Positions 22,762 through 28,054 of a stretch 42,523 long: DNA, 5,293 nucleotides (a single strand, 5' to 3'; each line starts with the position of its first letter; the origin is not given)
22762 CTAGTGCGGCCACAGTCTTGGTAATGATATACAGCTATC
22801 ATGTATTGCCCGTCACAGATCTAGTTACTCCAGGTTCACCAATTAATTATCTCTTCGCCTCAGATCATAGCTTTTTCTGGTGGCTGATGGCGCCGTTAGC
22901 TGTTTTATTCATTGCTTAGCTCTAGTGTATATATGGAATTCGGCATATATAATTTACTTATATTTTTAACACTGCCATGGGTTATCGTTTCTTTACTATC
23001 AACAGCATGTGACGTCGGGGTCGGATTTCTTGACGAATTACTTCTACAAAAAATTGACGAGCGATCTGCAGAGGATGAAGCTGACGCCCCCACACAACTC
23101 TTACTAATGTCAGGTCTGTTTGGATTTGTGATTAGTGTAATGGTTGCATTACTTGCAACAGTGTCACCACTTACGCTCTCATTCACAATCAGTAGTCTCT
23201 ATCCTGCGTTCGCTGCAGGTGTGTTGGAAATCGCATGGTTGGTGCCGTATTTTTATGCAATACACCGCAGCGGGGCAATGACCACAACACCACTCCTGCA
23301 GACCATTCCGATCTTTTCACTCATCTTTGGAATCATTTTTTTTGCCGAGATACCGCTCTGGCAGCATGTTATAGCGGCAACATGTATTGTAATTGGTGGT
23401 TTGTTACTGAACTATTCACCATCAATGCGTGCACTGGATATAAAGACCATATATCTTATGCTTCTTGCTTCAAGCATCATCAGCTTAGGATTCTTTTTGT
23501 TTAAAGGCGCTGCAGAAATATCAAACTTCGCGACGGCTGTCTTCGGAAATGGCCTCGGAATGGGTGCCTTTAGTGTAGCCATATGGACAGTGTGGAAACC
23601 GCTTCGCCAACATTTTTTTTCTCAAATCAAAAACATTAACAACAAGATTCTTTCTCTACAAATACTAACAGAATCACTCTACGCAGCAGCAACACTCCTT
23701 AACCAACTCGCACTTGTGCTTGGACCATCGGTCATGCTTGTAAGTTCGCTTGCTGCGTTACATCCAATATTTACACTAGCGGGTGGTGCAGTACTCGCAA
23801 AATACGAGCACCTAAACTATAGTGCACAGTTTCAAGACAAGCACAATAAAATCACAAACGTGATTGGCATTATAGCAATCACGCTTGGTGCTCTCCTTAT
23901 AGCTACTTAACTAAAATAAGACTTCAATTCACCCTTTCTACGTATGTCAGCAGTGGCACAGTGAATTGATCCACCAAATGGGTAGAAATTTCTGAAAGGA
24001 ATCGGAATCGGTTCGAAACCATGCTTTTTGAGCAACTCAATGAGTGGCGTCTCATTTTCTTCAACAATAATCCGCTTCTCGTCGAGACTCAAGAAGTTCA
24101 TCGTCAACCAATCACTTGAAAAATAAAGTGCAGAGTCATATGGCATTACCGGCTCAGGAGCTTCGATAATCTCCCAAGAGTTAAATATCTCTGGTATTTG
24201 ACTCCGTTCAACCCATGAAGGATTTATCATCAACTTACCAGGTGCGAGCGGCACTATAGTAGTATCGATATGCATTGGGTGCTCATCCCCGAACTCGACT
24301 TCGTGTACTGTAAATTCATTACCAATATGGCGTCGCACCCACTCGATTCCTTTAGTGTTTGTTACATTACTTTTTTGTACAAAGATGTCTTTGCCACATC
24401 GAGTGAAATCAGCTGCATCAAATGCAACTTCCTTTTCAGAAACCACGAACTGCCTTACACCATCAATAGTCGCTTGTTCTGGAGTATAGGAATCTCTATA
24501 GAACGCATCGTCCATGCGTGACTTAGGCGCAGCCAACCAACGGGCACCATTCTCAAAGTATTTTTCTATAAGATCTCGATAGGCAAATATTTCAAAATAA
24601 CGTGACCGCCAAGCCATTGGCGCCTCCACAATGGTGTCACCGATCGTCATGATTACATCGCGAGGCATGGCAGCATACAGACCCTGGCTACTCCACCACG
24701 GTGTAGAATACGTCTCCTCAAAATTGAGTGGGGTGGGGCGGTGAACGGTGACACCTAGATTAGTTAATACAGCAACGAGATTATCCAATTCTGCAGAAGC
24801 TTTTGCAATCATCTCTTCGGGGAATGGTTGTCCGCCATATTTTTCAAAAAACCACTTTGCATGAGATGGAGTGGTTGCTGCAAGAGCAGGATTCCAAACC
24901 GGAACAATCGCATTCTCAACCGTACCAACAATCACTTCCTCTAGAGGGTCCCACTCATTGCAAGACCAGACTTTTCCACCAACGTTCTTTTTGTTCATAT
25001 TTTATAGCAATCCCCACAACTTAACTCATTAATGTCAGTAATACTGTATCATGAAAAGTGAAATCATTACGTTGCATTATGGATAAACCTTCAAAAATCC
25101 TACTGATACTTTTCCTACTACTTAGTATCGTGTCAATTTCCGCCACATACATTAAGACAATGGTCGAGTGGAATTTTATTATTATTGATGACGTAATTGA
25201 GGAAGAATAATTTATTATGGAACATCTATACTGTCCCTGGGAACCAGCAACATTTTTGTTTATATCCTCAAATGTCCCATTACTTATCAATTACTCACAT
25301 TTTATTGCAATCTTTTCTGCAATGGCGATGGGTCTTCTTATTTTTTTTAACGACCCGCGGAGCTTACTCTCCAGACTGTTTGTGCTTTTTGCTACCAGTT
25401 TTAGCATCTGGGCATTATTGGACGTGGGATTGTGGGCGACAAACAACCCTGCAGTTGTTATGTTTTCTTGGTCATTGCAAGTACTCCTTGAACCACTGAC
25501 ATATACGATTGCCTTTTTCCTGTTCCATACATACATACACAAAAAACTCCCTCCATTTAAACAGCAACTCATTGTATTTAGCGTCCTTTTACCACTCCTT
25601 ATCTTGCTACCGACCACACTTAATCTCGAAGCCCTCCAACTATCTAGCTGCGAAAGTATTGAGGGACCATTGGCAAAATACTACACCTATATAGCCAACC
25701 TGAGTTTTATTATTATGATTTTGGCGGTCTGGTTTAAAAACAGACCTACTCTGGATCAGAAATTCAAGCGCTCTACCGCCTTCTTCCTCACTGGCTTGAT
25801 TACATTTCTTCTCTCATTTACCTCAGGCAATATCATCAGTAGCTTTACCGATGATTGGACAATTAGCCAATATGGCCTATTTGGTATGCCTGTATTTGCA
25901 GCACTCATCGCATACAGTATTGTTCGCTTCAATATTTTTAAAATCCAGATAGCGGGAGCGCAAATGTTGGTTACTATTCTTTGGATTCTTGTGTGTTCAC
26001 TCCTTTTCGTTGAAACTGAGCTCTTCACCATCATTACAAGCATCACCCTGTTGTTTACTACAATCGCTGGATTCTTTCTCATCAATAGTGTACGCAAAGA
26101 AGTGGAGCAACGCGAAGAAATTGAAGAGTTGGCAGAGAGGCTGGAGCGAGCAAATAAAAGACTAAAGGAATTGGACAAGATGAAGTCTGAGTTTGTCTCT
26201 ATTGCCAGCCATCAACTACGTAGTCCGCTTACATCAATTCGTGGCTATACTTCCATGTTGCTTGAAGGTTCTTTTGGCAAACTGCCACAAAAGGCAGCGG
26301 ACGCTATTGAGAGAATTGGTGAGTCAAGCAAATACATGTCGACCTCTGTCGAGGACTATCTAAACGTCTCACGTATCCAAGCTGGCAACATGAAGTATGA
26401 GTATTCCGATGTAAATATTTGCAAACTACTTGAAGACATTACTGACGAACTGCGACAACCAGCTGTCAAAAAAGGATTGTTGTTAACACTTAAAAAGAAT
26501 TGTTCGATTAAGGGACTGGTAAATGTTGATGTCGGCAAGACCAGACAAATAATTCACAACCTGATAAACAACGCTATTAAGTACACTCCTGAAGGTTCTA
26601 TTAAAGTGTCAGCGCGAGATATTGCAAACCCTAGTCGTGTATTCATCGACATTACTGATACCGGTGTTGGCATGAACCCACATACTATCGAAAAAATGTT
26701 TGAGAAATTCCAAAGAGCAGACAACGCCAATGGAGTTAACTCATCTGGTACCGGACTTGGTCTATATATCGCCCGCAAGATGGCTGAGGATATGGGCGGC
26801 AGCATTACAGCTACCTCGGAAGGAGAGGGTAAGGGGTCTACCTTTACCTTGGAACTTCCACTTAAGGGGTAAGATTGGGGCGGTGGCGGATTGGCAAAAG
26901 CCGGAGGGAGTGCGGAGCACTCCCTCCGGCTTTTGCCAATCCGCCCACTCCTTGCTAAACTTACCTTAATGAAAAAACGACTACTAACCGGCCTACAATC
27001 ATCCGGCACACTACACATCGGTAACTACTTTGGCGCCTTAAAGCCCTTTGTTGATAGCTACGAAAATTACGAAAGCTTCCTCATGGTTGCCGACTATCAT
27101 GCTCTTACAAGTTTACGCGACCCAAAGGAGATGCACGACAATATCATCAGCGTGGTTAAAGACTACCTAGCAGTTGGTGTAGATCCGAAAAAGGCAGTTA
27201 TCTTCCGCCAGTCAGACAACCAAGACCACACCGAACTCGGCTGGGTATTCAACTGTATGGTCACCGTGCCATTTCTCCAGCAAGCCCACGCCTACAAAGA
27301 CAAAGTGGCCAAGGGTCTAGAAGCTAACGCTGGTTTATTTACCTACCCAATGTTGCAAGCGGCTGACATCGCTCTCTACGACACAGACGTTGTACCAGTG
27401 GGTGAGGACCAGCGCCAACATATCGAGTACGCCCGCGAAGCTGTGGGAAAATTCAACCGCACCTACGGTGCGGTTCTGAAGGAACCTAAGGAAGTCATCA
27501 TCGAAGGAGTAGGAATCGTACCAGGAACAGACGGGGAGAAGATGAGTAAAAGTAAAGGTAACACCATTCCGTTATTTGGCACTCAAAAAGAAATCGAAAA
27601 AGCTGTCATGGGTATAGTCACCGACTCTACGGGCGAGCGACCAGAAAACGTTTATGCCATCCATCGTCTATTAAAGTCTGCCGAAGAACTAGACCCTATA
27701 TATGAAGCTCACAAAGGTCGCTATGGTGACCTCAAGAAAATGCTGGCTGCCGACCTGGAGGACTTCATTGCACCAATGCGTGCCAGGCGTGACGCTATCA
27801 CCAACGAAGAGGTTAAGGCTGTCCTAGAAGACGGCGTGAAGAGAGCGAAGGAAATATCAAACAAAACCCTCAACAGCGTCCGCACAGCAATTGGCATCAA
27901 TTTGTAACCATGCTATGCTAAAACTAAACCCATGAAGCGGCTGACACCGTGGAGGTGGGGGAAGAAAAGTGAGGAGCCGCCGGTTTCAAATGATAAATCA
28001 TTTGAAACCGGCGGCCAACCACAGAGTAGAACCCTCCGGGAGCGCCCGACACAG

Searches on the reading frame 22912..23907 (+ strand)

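Call 84: search_protein_families(library=pfam, proteins=[window:22912-23907:+], max_evalue=0.0001)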
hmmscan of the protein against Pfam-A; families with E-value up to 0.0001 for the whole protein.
window:22912-23907:+ (332 aa): 1 family
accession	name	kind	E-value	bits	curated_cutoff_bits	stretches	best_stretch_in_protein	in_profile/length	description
PF00892.27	EamA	-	3.7e-09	37.4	28.2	1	60-167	30-134/135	EamA-like transporter family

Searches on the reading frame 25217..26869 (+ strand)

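Call 85: search_protein_families(library=pfam, proteins=[window:25217-26869:+], max_evalue=0.0001)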
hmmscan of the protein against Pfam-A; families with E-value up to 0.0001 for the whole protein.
window:25217-26869:+ (551 aa): 2 families
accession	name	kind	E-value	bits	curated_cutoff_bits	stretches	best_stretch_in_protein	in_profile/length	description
PF02518.31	HATPase_c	-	1.9e-27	96.3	26.4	1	441-550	5-110/111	Histidine kinase-, DNA gyrase B-, and HSP90-like ATPase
PF00512.31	HisKA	-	8e-19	67.9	26.9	1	322-390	1-66/66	His Kinase A (phospho-acceptor) domain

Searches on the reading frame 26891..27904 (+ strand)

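Call 85: search_protein_families(library=pfam, proteins=[window:26891-27904:+], max_evalue=0.0001)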
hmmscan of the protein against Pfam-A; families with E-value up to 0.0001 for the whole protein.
window:26891-27904:+ (338 aa): 1 family
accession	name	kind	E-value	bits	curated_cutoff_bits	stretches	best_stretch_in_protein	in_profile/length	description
PF00579.31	tRNA-synt_1b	-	1.9e-56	192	21.1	1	30-287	7-268/292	tRNA synthetases class I (W and Y)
